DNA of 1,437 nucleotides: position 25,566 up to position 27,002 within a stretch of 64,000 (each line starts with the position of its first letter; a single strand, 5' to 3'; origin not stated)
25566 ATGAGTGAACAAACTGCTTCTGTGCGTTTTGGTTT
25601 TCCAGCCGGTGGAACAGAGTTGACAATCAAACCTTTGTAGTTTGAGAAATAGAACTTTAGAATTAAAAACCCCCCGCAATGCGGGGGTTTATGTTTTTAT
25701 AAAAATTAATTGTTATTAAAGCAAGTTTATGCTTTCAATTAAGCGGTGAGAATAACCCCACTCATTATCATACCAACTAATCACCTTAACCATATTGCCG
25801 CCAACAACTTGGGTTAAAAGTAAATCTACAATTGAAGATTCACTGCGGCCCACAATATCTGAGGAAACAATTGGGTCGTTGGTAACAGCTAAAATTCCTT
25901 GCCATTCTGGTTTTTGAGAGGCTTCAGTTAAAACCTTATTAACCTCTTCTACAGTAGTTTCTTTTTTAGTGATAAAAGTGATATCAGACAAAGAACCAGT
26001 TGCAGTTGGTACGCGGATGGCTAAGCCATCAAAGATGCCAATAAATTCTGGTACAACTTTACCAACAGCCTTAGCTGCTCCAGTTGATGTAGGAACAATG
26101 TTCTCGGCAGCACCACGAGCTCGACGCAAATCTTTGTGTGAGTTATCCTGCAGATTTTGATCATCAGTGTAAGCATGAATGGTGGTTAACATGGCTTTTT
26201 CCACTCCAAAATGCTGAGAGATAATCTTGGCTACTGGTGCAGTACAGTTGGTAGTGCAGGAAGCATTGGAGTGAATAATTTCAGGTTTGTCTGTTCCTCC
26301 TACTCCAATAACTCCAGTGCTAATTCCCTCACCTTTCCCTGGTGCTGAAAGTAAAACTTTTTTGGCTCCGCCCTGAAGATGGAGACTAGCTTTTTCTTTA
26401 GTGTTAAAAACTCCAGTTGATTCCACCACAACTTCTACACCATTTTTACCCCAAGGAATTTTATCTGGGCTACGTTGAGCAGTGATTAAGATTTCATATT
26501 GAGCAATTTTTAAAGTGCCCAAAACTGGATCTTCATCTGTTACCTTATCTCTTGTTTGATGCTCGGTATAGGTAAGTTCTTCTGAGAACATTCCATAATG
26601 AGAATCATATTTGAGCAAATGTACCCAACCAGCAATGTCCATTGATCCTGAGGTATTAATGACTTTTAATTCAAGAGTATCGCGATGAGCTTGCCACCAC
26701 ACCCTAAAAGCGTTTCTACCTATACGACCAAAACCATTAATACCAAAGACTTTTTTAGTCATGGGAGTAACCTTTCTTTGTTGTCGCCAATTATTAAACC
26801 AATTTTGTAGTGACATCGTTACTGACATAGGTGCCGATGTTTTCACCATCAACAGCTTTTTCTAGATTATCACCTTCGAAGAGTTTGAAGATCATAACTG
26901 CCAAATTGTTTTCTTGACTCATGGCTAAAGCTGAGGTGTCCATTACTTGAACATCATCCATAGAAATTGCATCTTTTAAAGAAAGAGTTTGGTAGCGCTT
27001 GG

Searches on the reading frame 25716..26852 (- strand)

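Call 6: search_protein_families(library=pfam, proteins=[window:25716-26852:-], max_evalue=0.1)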
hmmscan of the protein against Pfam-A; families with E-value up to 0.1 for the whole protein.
window:25716-26852:- (378 aa): 3 families
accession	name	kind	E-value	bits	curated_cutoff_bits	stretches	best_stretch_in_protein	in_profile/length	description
PF02800.25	Gp_dh_C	-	1.4e-58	197.4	24.4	1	205-361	2-158/158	Glyceraldehyde 3-phosphate dehydrogenase, C-terminal domain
PF00044.30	Gp_dh_N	-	3.5e-24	85.5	31.7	1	37-152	4-101/101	Glyceraldehyde 3-phosphate dehydrogenase, NAD binding domain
PF02826.25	2-Hacid_dh_C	-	0.031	14.1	25.1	1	13-50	18-53/178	D-isomer specific 2-hydroxyacid dehydrogenase, NAD binding domain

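Call 7: search_protein_families(library=ncbifam, proteins=[window:25716-26852:-], max_evalue=0.1)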
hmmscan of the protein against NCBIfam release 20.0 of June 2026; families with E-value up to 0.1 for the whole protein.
window:25716-26852:- (378 aa): 13 families
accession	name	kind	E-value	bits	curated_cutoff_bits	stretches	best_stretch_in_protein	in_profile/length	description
TIGR01534.1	GAPDH-I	equivalog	4.7e-112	374.4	367.2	1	37-372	3-329/330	type I glyceraldehyde-3-phosphate dehydrogenase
NF005830.0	PRK07729.1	equivalog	2.6e-102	342.3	546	1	36-377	5-329/343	glyceraldehyde-3-phosphate dehydrogenase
NF005641.0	PRK07403.1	equivalog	3.7e-101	338.7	616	1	37-374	5-328/337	type I glyceraldehyde-3-phosphate dehydrogenase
NF033735.1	G3PDH_Arsen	exception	3.1e-89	299.7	450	1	37-373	2-321/323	ArsJ-associated glyceraldehyde-3-phosphate dehydrogenase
NF006512.0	PRK08955.1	equivalog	5.3e-80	269.2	563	1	33-375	3-327/334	glyceraldehyde-3-phosphate dehydrogenase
NF010058.0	PRK13535.1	equivalog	1.6e-77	260.9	539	1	37-373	6-328/339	erythrose-4-phosphate dehydrogenase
TIGR01532.1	E4PD_g-proteo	equivalog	3e-76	256.8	530.55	1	37-372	3-324/325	erythrose-4-phosphate dehydrogenase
NF011954.0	PRK15425.1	equivalog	1.4e-73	247.9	662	1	31-375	1-326/331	glyceraldehyde-3-phosphate dehydrogenase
NF006139.0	PRK08289.1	equivalog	5e-73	246.3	431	1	21-375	118-466/480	glyceraldehyde-3-phosphate dehydrogenase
NF003251.0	PRK04207.1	equivalog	0.0037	16.3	185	1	197-312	139-246/343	type II glyceraldehyde-3-phosphate dehydrogenase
NF006416.0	PRK08664.1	subfamily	0.052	12.7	232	0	278-328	233-283/350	aspartate-semialdehyde dehydrogenase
TIGR00978.1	asd_EA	equivalog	0.071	12.2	301.2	0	277-330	230-283/342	aspartate-semialdehyde dehydrogenase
NF043080.1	MMSYN1_0166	equivalog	0.078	11.9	370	0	20-71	69-117/307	oligopeptide ABC transporter permease OppC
